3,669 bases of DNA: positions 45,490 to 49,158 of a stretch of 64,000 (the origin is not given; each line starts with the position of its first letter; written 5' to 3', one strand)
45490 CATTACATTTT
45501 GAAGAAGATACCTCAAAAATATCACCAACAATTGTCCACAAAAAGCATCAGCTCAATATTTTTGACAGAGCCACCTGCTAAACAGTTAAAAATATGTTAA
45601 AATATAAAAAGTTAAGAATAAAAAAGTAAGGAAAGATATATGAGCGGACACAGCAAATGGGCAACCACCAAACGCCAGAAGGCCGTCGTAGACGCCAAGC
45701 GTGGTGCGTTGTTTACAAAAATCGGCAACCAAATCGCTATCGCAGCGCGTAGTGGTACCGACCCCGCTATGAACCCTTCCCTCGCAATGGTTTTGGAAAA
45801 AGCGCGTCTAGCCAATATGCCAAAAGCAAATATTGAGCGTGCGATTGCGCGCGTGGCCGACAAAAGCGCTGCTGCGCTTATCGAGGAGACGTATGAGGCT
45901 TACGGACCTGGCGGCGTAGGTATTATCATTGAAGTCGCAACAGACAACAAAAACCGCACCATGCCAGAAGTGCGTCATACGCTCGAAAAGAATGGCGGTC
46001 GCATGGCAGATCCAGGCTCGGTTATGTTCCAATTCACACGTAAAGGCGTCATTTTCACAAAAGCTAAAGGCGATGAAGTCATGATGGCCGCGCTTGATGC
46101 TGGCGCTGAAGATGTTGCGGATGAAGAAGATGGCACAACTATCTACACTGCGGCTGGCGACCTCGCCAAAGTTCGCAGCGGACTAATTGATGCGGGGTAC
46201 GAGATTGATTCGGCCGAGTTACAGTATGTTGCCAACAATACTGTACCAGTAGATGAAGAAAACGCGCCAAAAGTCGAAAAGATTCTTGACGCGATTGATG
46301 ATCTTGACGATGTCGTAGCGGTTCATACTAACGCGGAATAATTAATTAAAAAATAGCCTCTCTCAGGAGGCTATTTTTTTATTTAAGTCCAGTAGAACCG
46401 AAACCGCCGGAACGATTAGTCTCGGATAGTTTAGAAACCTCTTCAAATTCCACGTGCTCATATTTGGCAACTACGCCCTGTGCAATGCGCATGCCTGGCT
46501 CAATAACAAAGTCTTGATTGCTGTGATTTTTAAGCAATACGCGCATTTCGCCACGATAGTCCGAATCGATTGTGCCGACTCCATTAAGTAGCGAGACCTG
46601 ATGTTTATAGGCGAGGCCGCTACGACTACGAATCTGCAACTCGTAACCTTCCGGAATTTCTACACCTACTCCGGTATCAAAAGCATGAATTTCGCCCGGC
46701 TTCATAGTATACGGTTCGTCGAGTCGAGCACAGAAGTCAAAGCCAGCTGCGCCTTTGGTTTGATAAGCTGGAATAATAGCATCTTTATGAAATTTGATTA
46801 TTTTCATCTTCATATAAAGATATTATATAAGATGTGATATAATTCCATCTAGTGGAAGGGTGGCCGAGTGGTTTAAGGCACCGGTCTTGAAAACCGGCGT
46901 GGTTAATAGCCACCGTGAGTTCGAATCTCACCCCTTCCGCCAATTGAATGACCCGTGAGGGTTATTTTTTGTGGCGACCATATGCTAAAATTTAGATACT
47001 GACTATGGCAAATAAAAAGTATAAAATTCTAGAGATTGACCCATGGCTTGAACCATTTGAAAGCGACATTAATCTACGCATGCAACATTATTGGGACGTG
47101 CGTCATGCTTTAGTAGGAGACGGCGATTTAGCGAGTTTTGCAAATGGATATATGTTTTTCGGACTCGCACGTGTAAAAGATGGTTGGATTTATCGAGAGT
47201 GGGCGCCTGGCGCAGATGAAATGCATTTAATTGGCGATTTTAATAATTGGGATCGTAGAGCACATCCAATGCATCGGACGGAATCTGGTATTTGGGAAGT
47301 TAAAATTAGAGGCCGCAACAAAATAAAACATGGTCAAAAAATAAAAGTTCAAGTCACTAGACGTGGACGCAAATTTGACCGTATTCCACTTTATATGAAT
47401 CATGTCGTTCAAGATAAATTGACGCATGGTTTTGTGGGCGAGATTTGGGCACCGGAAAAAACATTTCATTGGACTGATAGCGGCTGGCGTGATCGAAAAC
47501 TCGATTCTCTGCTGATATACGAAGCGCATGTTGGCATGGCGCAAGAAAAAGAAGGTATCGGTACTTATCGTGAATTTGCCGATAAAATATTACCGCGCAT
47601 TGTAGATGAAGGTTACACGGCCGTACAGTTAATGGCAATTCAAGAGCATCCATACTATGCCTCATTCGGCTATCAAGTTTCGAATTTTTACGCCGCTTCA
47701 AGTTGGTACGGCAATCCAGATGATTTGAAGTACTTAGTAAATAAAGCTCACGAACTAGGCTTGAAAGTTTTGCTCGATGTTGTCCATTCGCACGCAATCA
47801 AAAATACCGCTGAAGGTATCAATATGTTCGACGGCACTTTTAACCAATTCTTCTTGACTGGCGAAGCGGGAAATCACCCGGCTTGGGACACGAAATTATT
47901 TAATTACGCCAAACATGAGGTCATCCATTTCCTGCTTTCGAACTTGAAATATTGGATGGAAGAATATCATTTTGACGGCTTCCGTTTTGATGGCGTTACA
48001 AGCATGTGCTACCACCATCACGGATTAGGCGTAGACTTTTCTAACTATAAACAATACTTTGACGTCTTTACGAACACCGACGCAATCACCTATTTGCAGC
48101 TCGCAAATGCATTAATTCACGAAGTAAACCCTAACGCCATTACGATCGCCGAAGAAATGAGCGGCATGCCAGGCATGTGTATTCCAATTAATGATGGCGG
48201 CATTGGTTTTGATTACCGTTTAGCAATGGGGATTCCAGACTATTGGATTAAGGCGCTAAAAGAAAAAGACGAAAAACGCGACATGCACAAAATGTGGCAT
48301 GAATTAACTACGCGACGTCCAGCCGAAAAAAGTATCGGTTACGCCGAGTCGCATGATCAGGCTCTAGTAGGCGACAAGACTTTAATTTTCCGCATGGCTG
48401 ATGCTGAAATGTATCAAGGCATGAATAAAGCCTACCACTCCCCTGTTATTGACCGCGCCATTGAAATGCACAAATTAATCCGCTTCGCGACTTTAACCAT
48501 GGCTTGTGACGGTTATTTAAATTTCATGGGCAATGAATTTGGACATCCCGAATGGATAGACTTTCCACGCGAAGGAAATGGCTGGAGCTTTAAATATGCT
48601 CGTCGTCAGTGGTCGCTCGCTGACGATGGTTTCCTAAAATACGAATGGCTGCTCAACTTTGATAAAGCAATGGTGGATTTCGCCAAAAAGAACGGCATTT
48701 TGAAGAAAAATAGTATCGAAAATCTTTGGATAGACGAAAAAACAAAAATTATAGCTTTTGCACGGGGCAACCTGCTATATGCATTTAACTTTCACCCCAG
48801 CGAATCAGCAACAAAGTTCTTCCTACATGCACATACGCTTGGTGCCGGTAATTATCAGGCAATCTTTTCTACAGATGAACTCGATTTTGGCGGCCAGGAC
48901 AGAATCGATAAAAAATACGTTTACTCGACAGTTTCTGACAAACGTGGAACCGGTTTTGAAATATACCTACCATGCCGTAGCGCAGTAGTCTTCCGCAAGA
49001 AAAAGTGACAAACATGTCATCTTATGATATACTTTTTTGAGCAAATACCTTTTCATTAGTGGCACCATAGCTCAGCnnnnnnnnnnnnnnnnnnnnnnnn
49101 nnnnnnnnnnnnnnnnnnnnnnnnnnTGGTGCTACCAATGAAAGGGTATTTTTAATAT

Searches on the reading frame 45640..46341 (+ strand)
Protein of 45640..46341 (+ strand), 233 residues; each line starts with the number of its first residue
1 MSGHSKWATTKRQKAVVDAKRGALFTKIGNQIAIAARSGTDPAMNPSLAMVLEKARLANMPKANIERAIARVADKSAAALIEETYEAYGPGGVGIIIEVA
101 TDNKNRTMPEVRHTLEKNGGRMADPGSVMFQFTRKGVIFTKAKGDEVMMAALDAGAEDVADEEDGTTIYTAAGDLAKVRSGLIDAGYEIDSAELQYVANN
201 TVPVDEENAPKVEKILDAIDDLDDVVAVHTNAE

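Call 53: search_protein_families(library=pfam, proteins=[window:45640-46341:+], max_evalue=0.001)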
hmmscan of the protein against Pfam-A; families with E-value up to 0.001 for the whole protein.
window:45640-46341:+ (233 aa): 2 families
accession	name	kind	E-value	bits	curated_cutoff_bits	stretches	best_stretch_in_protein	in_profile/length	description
PF01709.26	Transcrip_reg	-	2.6e-53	180.4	27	1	82-232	3-160/160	TACO1/YebC second and third domain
PF20772.2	TACO1_YebC_N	-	1.1e-26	93.5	36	1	5-74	1-72/73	TACO1/YebC protein N-terminal domain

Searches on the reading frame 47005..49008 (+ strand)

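Call 53: search_protein_families(library=pfam, proteins=[window:47005-49008:+], max_evalue=0.001)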
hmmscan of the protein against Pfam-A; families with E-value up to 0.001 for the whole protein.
window:47005-49008:+ (667 aa): 3 families
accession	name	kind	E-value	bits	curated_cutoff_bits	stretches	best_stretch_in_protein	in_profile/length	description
PF02922.24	CBM_48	-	4.7e-17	62.5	22.4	1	52-126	2-78/83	Carbohydrate-binding module 48 (Isoamylase N-terminal domain)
PF00128.31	Alpha-amylase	-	2.9e-15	56.9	22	1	184-266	14-94/446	Alpha amylase, catalytic domain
PF02806.24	Alpha-amylase_C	-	9.7e-14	51.9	21.2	1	575-665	1-94/95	Alpha amylase, C-terminal all-beta domain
